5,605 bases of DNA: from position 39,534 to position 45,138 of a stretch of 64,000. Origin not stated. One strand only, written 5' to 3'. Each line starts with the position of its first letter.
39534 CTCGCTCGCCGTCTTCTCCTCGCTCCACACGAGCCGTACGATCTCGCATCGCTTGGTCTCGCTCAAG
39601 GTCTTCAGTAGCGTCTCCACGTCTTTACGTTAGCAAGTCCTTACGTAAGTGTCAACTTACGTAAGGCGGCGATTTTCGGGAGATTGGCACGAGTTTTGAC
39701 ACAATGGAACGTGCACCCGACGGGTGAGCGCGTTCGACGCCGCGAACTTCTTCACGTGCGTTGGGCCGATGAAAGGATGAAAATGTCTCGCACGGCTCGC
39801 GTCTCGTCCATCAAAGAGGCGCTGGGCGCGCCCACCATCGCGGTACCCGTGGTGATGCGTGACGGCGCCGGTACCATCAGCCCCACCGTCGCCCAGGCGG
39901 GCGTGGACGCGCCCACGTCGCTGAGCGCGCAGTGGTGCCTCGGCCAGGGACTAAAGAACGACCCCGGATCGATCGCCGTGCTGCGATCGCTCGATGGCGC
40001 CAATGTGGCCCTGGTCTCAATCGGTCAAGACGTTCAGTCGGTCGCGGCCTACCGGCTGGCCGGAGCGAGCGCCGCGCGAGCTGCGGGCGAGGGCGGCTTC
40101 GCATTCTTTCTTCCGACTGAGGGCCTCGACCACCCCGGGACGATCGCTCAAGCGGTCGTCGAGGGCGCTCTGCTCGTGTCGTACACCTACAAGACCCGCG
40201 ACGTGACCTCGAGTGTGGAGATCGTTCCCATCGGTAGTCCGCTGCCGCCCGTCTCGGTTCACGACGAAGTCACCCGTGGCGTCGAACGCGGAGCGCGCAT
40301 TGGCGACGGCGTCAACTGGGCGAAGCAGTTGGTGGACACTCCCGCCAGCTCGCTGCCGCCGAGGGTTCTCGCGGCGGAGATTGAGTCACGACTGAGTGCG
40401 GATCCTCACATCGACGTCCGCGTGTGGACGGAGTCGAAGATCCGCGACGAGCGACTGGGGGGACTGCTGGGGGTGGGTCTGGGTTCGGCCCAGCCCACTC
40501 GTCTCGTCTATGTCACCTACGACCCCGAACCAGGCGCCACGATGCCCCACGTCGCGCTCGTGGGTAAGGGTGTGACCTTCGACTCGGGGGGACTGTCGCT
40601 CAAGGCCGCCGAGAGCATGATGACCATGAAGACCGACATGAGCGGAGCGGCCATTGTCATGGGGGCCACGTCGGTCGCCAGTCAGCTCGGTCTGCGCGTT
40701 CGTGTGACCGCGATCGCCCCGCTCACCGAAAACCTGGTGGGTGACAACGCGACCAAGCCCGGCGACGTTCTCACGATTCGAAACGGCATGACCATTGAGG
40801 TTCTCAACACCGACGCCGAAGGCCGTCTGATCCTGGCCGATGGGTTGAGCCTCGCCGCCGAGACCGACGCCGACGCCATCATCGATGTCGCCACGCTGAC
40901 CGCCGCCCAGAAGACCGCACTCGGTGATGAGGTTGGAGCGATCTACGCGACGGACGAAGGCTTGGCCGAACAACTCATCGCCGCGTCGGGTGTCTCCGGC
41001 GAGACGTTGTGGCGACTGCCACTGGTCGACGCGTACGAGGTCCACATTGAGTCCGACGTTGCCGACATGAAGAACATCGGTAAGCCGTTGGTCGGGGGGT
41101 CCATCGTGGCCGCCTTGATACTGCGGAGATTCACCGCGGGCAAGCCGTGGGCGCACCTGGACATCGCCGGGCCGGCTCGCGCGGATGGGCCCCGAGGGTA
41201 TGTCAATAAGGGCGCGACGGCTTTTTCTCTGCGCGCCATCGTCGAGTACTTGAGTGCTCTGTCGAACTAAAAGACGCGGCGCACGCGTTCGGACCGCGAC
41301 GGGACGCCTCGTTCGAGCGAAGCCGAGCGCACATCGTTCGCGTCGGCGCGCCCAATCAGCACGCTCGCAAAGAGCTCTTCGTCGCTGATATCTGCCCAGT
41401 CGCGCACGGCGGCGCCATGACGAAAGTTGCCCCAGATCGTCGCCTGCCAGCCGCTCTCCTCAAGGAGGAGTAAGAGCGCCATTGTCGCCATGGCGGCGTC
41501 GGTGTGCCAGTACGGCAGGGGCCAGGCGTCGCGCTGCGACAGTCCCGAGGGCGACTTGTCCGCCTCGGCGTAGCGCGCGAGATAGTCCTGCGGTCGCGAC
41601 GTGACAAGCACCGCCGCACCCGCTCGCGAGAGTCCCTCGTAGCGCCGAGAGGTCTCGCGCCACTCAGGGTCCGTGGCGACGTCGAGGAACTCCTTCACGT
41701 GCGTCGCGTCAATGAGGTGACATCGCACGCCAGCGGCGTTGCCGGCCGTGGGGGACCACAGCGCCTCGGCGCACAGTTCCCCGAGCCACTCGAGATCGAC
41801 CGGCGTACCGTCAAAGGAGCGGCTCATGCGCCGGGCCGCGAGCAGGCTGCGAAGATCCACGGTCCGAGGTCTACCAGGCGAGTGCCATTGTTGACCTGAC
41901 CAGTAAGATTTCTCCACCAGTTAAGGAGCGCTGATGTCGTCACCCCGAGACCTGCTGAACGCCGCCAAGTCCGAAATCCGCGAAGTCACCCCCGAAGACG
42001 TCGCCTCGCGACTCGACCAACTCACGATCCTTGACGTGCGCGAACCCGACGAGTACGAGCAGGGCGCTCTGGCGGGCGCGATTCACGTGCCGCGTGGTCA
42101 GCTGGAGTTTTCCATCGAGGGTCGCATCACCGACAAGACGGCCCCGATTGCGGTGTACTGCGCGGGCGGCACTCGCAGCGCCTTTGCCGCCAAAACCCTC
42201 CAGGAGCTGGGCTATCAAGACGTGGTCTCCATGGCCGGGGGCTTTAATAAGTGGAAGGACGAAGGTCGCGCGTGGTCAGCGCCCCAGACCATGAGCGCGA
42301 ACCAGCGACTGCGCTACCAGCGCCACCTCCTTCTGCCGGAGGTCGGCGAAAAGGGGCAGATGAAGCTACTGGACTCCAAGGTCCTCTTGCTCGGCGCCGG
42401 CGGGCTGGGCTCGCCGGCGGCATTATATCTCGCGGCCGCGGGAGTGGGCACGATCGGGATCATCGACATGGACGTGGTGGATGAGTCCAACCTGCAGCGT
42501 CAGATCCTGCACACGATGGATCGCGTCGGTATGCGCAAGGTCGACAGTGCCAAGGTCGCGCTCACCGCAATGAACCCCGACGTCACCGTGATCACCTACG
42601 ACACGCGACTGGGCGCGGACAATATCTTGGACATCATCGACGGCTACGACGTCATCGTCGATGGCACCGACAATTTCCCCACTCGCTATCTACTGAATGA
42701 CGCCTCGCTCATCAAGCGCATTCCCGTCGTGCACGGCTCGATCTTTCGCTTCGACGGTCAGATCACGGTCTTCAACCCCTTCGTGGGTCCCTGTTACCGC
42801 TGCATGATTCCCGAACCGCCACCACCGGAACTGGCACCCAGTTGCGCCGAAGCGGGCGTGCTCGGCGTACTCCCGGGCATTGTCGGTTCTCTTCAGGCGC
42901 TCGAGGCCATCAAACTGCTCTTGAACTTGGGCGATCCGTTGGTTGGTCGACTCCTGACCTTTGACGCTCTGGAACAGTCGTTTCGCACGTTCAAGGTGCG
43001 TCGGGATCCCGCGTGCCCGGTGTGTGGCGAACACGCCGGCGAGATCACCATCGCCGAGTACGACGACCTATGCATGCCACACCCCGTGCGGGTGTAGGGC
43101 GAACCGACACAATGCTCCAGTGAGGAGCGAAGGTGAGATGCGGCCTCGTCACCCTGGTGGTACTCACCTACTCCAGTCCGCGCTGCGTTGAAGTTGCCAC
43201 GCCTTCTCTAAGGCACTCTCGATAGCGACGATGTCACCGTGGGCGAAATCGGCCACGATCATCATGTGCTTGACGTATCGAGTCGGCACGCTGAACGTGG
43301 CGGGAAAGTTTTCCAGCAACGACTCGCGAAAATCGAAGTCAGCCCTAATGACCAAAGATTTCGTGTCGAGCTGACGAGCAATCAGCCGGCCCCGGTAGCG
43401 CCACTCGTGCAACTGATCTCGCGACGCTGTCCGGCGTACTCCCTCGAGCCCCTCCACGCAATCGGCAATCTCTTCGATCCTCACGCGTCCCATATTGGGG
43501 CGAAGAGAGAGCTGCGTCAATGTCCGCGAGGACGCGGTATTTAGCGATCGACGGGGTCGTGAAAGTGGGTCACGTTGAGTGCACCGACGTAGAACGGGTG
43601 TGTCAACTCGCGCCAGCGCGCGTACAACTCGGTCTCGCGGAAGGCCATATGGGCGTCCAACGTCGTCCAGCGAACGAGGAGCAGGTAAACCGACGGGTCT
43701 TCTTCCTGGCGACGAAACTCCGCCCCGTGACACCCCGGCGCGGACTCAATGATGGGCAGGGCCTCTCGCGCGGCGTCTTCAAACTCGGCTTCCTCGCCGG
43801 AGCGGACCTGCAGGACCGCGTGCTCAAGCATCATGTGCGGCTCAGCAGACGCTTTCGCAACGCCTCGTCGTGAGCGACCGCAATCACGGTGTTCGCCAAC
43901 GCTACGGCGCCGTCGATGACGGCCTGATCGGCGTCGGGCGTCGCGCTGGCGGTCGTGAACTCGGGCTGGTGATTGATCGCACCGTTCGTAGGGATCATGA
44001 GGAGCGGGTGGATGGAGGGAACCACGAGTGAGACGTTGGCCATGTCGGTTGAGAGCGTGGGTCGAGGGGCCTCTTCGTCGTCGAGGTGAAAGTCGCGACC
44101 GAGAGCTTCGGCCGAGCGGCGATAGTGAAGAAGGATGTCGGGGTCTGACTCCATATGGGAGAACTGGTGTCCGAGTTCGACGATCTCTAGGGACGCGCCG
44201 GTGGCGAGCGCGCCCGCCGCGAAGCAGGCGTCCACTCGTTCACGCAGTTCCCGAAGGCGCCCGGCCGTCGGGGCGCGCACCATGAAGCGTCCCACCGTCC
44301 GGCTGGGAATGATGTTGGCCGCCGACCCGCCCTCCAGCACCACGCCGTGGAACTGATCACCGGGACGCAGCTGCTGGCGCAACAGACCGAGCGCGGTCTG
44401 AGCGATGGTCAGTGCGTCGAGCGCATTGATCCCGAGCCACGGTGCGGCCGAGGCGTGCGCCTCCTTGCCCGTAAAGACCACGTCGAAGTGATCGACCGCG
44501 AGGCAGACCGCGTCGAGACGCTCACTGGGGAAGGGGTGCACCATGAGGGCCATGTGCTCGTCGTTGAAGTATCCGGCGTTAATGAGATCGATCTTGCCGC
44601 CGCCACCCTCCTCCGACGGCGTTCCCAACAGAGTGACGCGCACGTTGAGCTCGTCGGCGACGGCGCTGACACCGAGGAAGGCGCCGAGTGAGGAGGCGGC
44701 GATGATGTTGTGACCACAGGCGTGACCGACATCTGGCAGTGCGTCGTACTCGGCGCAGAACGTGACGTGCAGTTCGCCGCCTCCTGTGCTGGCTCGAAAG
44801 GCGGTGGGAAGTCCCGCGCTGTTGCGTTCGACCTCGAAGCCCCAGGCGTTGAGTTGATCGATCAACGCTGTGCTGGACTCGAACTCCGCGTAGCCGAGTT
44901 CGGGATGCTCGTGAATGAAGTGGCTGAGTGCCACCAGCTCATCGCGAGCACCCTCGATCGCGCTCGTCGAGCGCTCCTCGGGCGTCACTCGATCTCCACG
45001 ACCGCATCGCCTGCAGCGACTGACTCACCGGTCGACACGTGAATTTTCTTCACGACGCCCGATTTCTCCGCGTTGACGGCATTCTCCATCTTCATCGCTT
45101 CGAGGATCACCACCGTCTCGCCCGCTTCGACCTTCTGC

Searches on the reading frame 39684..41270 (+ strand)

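Call 74: search_protein_families(library=pfam, proteins=[window:39684-41270:+], max_evalue=0.00001)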
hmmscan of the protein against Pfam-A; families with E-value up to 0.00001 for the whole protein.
window:39684-41270:+ (528 aa): 1 family
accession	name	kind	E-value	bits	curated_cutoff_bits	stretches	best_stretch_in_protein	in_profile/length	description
PF00883.26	Peptidase_M17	-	1.7e-106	356.5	25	1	211-519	1-309/310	Cytosol aminopeptidase family, catalytic domain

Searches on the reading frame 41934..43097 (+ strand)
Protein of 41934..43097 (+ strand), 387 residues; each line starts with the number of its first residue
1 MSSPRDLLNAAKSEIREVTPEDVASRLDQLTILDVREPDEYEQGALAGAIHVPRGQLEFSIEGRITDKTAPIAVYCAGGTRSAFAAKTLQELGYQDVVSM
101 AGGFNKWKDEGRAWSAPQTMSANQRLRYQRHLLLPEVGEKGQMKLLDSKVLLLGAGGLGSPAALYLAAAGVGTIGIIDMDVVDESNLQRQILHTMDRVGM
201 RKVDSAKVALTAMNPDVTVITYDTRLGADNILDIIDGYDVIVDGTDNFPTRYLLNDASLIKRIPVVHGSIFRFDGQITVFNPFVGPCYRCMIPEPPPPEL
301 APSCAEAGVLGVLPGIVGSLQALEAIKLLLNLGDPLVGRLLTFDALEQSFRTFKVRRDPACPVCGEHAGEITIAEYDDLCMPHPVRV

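Call 74: search_protein_families(library=pfam, proteins=[window:41934-43097:+], max_evalue=0.00001)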
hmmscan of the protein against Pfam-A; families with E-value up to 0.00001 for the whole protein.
window:41934-43097:+ (387 aa): 2 families
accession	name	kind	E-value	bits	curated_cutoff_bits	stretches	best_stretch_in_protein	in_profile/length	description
PF00899.27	ThiF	-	7.6e-84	281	28.1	1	128-363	1-238/238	ThiF family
PF00581.25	Rhodanese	-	5.2e-21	75.4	22.2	1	19-109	1-101/102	Rhodanese-like domain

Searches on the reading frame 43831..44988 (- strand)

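Call 74: search_protein_families(library=pfam, proteins=[window:43831-44988:-], max_evalue=0.00001)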
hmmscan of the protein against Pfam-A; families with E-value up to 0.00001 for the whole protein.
window:43831-44988:- (385 aa): 2 families
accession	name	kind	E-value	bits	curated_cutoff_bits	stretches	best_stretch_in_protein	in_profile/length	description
PF01546.33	Peptidase_M20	-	4.3e-09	37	24.6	1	81-344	6-188/206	Peptidase family M20/M25/M40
PF07687.19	M20_dimer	-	2.4e-08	34.3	21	1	168-258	9-101/107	Peptidase dimerisation domain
